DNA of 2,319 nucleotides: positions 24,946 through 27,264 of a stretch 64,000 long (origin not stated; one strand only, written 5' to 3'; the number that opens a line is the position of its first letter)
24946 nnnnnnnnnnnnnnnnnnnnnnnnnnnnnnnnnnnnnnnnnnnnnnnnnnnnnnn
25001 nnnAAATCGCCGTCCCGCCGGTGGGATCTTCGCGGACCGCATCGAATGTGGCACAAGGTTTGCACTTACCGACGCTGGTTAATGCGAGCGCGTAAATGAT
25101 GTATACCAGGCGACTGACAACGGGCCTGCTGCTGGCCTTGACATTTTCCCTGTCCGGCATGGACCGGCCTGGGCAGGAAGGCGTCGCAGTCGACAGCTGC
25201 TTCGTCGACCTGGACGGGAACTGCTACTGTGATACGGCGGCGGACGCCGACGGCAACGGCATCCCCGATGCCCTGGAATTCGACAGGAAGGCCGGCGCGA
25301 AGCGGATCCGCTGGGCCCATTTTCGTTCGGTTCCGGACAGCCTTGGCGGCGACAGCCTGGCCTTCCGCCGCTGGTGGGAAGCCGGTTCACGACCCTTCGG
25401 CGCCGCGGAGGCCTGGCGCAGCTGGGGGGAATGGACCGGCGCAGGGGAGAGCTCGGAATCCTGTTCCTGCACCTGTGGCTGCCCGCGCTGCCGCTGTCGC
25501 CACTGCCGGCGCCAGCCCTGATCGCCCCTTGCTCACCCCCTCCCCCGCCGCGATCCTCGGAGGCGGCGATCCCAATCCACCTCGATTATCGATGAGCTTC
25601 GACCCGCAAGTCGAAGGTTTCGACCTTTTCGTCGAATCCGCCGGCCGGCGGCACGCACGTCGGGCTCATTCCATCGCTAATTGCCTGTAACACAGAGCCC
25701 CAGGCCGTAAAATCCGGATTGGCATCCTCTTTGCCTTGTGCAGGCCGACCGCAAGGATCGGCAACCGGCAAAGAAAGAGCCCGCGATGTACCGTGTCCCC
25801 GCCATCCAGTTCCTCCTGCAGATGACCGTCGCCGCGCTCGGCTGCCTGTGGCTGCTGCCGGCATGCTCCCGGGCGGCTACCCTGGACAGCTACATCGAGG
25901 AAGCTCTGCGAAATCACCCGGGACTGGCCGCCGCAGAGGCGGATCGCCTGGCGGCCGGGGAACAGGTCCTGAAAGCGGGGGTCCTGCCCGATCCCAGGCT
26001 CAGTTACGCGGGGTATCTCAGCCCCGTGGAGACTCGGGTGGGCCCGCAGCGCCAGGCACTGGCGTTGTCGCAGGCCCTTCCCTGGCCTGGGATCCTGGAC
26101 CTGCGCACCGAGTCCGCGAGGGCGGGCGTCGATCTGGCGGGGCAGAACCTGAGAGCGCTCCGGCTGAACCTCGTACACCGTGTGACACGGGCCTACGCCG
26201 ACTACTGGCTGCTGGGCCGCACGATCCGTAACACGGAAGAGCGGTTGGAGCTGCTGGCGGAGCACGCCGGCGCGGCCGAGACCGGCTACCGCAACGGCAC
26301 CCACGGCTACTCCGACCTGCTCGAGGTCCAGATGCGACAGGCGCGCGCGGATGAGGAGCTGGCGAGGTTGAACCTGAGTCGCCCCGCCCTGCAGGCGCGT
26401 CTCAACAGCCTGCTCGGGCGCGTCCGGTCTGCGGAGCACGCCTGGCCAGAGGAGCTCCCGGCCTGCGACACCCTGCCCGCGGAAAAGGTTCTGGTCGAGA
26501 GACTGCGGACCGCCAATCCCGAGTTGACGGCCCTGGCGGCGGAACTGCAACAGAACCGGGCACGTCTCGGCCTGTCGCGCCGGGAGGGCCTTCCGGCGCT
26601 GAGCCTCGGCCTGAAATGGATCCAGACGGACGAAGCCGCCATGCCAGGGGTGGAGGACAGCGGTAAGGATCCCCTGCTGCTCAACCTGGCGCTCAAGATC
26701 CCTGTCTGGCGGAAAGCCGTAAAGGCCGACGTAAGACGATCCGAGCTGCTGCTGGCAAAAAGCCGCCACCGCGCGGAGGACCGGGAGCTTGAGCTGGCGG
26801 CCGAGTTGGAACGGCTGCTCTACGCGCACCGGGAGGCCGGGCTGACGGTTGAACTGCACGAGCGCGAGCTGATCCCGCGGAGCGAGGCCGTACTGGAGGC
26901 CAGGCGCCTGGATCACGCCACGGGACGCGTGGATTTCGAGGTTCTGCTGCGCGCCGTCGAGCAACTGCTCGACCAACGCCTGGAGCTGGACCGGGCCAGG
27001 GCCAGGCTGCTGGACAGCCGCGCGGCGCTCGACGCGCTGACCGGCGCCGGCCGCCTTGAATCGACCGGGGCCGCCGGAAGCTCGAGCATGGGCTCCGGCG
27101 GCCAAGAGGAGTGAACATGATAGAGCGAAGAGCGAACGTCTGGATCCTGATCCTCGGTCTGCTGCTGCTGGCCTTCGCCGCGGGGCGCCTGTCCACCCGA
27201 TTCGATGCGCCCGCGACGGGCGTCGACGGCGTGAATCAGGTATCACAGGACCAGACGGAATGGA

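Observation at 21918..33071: Heavy-metal resistance island under sigma-54 control: ZraSR-like two-component pair, Cys-rich secreted protein, and outer-membrane factor / CusB-like / long CusA-like efflux operon with a YHS protein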

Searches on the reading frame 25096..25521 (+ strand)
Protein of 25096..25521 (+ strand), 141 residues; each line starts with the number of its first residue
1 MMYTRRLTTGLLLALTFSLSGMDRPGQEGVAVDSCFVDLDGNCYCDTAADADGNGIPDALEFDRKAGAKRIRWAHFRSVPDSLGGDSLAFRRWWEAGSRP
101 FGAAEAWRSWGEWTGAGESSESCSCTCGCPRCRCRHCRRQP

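Call 5: search_protein_families(library=pfam, proteins=[window:25096-25521:+])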
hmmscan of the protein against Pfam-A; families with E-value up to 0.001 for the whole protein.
window:25096-25521:+ (141 aa): 0 families

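Call 10: search_protein_families(library=ncbifam, proteins=[window:25096-25521:+], max_evalue=0.01)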
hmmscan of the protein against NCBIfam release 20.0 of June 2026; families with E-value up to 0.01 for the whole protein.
window:25096-25521:+ (141 aa): 0 families

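Call 14: find_homologous_proteins(query=window:25096-25521:+, max_evalue=0.01)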
Query window:25096-25521:+ (141 aa): 2 proteins with E <= 0.01 among 50 candidates.
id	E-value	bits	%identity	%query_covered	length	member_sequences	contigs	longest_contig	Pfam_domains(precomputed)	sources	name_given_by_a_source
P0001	8.6e-93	327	100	99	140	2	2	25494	-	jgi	-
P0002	7.7e-11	60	49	55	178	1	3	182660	-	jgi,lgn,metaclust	metaclust:\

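Call 16: find_encoding_contigs(protein=P0002, flank=10000, max_places=4)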
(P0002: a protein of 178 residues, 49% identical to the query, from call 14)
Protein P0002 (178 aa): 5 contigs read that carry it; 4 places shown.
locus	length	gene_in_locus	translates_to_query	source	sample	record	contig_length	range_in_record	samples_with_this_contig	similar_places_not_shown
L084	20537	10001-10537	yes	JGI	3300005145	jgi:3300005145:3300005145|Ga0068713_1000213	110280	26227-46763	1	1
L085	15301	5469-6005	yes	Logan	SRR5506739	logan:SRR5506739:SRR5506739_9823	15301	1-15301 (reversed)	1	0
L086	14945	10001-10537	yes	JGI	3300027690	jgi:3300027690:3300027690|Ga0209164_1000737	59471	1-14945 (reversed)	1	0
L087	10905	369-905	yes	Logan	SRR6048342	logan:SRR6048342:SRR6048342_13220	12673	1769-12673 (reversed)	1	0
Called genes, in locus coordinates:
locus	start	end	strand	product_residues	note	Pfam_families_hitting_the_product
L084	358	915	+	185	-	-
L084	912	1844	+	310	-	PF04748:Polysacc_deac_2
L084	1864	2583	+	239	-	PF03740:PdxJ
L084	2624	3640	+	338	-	PF17957:Big_7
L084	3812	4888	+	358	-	PF17957:Big_7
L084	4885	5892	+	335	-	PF17957:Big_7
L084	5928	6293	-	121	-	-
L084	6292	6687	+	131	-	PF13620:CarboxypepD_reg, PF13715:CarbopepD_reg_2 (faint)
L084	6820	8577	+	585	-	PF00512:HisKA, PF02518:HATPase_c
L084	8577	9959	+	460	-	PF00072:Response_reg, PF00158:Sigma54_activat, PF14532:Sigma54_activ_2, PF07728:AAA_5, PF25601:AAA_lid_14, PF02954:HTH_8, PF18024:HTH_50 (weak)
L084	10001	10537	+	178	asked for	-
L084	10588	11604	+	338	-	-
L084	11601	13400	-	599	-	PF02225:PA (weak), PF01546:Peptidase_M20 (faint), PF04389:Peptidase_M28, PF13180:PDZ_2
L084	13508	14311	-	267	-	PF09825:BPL_N (weak)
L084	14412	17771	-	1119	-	PF17757:UvrB_inter, PF02559:CarD_TRCF_RID, PF00270:DEAD, PF04851:ResIII, PF00271:Helicase_C, PF22590:Cas3-like_C_2 (faint), PF03461:TRCF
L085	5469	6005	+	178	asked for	-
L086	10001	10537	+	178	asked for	-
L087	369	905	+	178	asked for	-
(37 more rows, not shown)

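Call 63: find_homologous_proteins(query=A2, max_evalue=0.01)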
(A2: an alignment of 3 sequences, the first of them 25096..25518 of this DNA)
Query A2 (3 sequences) (141 aa, profile of the alignment): 36 proteins with E <= 0.01 among 8000 candidates.
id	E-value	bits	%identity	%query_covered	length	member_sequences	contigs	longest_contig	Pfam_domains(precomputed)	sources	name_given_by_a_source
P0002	2.3e-76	273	49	55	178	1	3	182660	-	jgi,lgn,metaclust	metaclust:\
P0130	6.4e-72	259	36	72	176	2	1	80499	-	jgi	-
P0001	5.6e-53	197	100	99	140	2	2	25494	-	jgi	-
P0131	1.7e-51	192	42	57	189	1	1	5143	-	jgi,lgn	jgi:hypothetical protein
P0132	9.3e-47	177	39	78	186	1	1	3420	-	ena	-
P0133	9.4e-46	173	46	54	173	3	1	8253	-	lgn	-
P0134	5.9e-36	142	37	76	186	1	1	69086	-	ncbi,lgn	-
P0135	3.8e-35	139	43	66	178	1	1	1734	-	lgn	-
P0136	6.8e-35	138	44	53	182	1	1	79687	-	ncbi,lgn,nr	ncbi:hypothetical protein K8I28_10025 [bacterium]|nr:hypothetical protein [bacterium]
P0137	7.1e-35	138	38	77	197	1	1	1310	-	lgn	-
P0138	1.5e-33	134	43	53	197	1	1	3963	-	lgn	-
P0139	6.3e-29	119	47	51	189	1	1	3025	-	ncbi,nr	ncbi:hypothetical protein GF324_03060 [bacterium]|nr:hypothetical protein [bacterium]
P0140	8.8e-27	112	46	55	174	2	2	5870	-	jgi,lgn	jgi:hypothetical protein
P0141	3.4e-26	110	42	52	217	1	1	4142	-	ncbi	-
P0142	1.6e-22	98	41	61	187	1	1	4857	-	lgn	-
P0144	6.1e-15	73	53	43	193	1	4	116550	-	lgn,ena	-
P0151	6.9e-10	57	43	53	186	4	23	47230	-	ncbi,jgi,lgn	jgi:hypothetical protein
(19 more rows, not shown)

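Call 65: find_encoding_contigs(protein=P0134, flank=7000, max_places=1)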
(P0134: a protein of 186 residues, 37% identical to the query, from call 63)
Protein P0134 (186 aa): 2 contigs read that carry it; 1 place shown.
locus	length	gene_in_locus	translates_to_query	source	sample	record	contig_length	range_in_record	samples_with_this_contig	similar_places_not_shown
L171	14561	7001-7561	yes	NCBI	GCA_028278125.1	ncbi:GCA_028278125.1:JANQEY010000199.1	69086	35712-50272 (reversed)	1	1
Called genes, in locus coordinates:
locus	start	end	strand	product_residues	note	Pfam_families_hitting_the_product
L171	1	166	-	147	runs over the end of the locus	PF02082:Rrf2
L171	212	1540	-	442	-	PF01578:Cytochrom_C_asm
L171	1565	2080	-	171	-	-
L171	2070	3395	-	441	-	PF05140:ResB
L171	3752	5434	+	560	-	PF00512:HisKA, PF02518:HATPase_c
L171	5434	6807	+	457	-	PF00072:Response_reg, PF00158:Sigma54_activat, PF14532:Sigma54_activ_2, PF00004:AAA (weak), PF07728:AAA_5, PF25601:AAA_lid_14, PF02954:HTH_8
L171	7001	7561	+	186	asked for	-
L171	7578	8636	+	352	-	-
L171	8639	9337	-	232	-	PF18962:Por_Secre_tail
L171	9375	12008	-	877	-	PF13620:CarboxypepD_reg, PF13715:CarbopepD_reg_2, PF07715:Plug (faint), PF00593:TonB_dep_Rec_b-barrel, PF14905:OMP_b-brl_3, PF25183:OMP_b-brl_4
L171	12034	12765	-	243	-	PF11967:RecO_N, PF02565:RecO_C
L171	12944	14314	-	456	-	PF00702:Hydrolase, PF13419:HAD_2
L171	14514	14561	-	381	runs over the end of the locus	-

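Call 66: find_encoding_contigs(protein=P0136, flank=7000, max_places=1)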
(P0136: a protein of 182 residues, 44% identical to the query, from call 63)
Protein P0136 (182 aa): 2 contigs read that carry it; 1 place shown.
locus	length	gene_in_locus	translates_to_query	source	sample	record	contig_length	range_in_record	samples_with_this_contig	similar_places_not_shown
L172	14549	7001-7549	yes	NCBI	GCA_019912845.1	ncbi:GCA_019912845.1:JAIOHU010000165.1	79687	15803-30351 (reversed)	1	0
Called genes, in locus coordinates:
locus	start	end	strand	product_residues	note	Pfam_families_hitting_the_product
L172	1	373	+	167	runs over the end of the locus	PF01230:HIT (weak)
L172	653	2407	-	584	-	PF22694:CtpB_N-like (faint), PF00595:PDZ, PF13180:PDZ_2 (weak), PF17820:PDZ_6, PF03572:Peptidase_S41, PF28547:CHD_PDZ-protease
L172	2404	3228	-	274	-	PF01790:LGT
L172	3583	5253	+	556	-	PF00512:HisKA, PF02518:HATPase_c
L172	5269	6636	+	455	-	PF00072:Response_reg, PF07724:AAA_2 (faint), PF00158:Sigma54_activat, PF14532:Sigma54_activ_2, PF07728:AAA_5 (weak), PF25601:AAA_lid_14, PF02954:HTH_8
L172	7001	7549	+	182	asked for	-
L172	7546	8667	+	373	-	-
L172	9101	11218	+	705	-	PF00989:PAS (faint), PF08448:PAS_4 (weak), PF00158:Sigma54_activat, PF14532:Sigma54_activ_2, PF07724:AAA_2, PF07728:AAA_5, PF25601:AAA_lid_14, PF02954:HTH_8, +4 more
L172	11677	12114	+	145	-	-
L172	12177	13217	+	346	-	PF16241:DUF4900 (weak)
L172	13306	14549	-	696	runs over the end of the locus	PF03190:Thioredox_DsbH, PF13098:Thioredoxin_2, PF13899:Thioredoxin_7, PF03663:Glyco_hydro_76 (faint)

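Call 67: find_encoding_contigs(protein=P0144, flank=7000, max_places=1)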
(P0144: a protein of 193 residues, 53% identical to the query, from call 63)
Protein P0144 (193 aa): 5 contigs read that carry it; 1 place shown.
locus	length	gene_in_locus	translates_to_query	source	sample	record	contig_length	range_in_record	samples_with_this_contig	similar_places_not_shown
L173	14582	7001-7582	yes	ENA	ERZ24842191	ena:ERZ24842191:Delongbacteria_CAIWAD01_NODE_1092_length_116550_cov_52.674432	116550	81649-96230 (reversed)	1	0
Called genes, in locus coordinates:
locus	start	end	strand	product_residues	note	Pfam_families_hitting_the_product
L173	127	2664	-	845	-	PF13492:GAF_3 (weak), PF07228:SpoIIE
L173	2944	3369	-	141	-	-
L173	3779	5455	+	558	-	PF00512:HisKA, PF13581:HATPase_c_2 (faint), PF02518:HATPase_c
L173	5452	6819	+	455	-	PF00072:Response_reg, PF00158:Sigma54_activat, PF13191:AAA_16 (weak), PF14532:Sigma54_activ_2, PF07728:AAA_5 (weak), PF25601:AAA_lid_14, PF02954:HTH_8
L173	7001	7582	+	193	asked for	-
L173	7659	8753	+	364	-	-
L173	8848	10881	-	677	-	-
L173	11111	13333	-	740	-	PF03971:IDH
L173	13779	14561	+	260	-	-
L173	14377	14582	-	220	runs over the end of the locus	PF00072:Response_reg, PF13384:HTH_23 (faint), PF00196:GerE, PF08281:Sigma70_r4_2 (weak)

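Call 68: find_encoding_contigs(protein=P0151, flank=7000, max_places=1)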
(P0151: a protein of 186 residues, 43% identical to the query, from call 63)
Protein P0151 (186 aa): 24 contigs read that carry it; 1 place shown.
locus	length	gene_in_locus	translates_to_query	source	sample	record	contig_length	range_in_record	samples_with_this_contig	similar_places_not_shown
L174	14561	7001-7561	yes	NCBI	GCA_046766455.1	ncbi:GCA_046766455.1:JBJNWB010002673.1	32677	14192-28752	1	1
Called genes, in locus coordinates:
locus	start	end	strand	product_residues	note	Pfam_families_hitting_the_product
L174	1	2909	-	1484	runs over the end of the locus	PF01364:Peptidase_C25, PF18962:Por_Secre_tail (weak)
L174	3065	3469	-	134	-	-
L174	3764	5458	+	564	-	PF00512:HisKA, PF02518:HATPase_c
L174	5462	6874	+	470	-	PF00072:Response_reg, PF00158:Sigma54_activat, PF13191:AAA_16 (weak), PF14532:Sigma54_activ_2, PF07728:AAA_5, PF25601:AAA_lid_14, PF02954:HTH_8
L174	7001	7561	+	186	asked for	-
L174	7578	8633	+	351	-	-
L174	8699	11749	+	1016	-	PF03065:Glyco_hydro_57, PF16760:CBM53 (weak)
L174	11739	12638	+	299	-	PF00892:EamA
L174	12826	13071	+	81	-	-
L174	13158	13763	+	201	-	PF11845:Tll0287-like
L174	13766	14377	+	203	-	PF00719:Pyrophosphatase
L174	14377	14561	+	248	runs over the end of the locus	PF05175:MTS (weak), PF13489:Methyltransf_23, PF01209:Ubie_methyltran, PF07021:MetW (weak), PF13649:Methyltransf_25, PF13847:Methyltransf_31, PF08241:Methyltransf_11, PF08242:Methyltransf_12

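Call 72: search_protein_families(library=pfam, alignment_id=A3, max_evalue=1)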
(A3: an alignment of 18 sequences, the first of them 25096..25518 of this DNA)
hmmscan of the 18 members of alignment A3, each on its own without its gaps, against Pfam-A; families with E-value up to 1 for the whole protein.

A. member 1, window:25096-25518:+ (141 aa): 0 families

B. families by the number of members that match (of 18 scanned): 5 families
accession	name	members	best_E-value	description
PF13517.12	FG-GAP_3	5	0.00098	FG-GAP-like repeat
PF01839.29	FG-GAP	3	0.062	FG-GAP repeat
PF23379.1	DUF7096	1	0.14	Domain of unknown function (DUF7096)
PF05548.17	Peptidase_M11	1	0.29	Gametolysin peptidase M11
PF05901.16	Excalibur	1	0.52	Excalibur calcium-binding domain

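Call 85: predict_structure(alignment_id=A3)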
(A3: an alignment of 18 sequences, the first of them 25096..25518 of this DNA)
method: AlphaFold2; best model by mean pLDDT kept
length: 141 residues; sequences in the alignment: 18
mean_pLDDT: 66.9   pTM: 0.29
mean pLDDT of the five models: 66.9, 64.0, 61.3, 59.9, 59.9
residues with pLDDT >= 90: 13; 70-90: 63; 50-70: 25; < 50: 40
segments of 3 or more residues with pLDDT < 50: 27-29, 66-71, 75-80, 120-133, 139-141
pLDDT, mean of each block of 10 residues (from residue 1): 89 91 59 65 79 79 55 48 63 78 78 65 41 48 46
secondary structure, 60 per line:
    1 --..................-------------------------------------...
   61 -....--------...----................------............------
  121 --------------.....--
elements in order: H3-20 H62-65 H81-96 H103-114 H135-139

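Call 100: search_solved_structures(query=A3, max_evalue=10)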
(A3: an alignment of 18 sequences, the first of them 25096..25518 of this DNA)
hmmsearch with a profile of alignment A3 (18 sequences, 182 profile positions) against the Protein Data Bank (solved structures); distinct sequences matched with E-value up to 10: 103 (the best 60 are shown).
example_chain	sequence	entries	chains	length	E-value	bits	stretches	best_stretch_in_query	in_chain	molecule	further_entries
2l6h_A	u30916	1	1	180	0.0068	19.3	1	140-176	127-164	Focal adhesion kinase 1, linker, Paxillin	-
6ap1_A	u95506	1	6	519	0.013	18.4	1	121-177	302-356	Vacuolar protein sorting-associated protein 4,Protein hcp1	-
8ezm_H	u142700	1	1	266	0.017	18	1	153-178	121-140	Transmission-reducing antibody AS01-63, Single-chain Fv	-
5opt_n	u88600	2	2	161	0.038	16.9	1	107-175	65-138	40S ribosomal protein S10, putative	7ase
2pk2_A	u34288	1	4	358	0.044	16.7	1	93-179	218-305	Cyclin-T1, Protein Tat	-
6e1i_A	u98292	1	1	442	0.05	16.5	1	152-175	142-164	HLA-A*0201 single chain trimer with murine H2K alpha 3 domain and HPV.16 E7 peptide YMLDLQ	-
8a3w_SN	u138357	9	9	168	0.055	16.4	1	106-179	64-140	Putative 40S ribosomal protein S10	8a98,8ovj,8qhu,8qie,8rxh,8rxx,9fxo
2qri_A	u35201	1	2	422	0.057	16.3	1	155-180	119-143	H-2 class I histocompatibility antigen K-B alpha chain, Beta-2 microglobulin, ovalbumin-de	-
2qrs_A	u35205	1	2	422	0.057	16.3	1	155-180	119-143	H-2 class I histocompatibility antigen K-B alpha chain, Beta-2 microglobulin, ovalbumin-de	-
2qrt_A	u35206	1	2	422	0.057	16.3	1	155-180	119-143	H-2 class I histocompatibility antigen K-B alpha chain, Beta-2 microglobulin, ovalbumin-de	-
5oqf_A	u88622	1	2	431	0.059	16.3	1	155-180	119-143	Beta-2-microglobulin,H-2 class I histocompatibility antigen, K-B alpha chain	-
5oqg_A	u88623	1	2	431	0.059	16.3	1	155-180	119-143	Beta-2-microglobulin,H-2 class I histocompatibility antigen, K-B alpha chain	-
5oqh_A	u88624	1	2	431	0.059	16.3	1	155-180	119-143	Beta-2-microglobulin,H-2 class I histocompatibility antigen, K-B alpha chain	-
5oqi_A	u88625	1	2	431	0.059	16.3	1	155-180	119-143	Beta-2-microglobulin,H-2 class I histocompatibility antigen, K-B alpha chain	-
3nwm_A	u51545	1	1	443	0.061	16.2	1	155-180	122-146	Peptide/beta-2microglobulin/MHC class I H-2Kd chimeric protein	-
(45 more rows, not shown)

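Call 111: search_protein_families(library=pfam, proteins=[L171:7578-8636:+, L174:7578-8633:+, L174:3065-3469:-], max_evalue=1)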
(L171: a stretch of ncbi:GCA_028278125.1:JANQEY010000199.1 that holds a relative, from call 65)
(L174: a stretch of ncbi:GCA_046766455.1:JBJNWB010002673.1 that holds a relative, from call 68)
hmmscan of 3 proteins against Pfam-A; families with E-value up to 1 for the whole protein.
L171:7578-8636:+ (352 aa): 0 families

L174:7578-8633:+ (351 aa): 0 families

L174:3065-3469:- (134 aa): 1 family
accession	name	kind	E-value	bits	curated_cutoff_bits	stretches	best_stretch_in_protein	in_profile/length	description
PF02412.23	TSP_3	-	0.63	10.2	25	1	52-63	15-26/36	Thrombospondin type 3 repeat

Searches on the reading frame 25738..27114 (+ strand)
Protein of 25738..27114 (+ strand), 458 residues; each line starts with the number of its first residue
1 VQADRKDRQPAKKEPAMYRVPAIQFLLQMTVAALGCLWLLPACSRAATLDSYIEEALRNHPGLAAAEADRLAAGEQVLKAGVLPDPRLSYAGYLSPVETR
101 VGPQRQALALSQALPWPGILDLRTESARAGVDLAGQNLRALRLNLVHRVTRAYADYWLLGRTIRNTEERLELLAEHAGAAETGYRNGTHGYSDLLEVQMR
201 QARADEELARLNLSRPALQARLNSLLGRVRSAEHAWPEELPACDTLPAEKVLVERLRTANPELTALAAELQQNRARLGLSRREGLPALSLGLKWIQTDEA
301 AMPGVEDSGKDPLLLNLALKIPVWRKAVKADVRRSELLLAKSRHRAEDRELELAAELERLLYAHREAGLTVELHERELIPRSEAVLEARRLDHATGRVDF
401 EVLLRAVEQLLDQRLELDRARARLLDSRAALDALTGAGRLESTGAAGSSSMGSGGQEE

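Call 5: search_protein_families(library=pfam, proteins=[window:25738-27114:+])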
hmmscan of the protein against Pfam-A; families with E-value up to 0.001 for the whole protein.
window:25738-27114:+ (458 aa): 1 family
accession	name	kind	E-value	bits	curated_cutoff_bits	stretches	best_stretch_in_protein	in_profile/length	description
PF02321.23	OEP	-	1e-35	123.7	22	2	49-227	1-187/187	Outer membrane efflux protein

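Call 10: search_protein_families(library=ncbifam, proteins=[window:25738-27114:+], max_evalue=0.01)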
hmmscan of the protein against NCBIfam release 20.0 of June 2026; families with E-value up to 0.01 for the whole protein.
window:25738-27114:+ (458 aa): 3 families
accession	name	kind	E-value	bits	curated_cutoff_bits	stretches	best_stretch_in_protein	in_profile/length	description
TIGR01844.1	type_I_sec_TolC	subfamily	6.1e-15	55.1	225.15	1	46-428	2-383/414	TolC family outer membrane protein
NF045679.1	DiMtlExpIhpA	equivalog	2e-10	39.9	650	1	39-419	23-396/424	divalent metal ion exporter subunit IhpA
TIGR01845.1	outer_NodT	subfamily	3.9e-09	35.9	210.05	1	47-433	57-455/460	efflux transporter outer membrane subunit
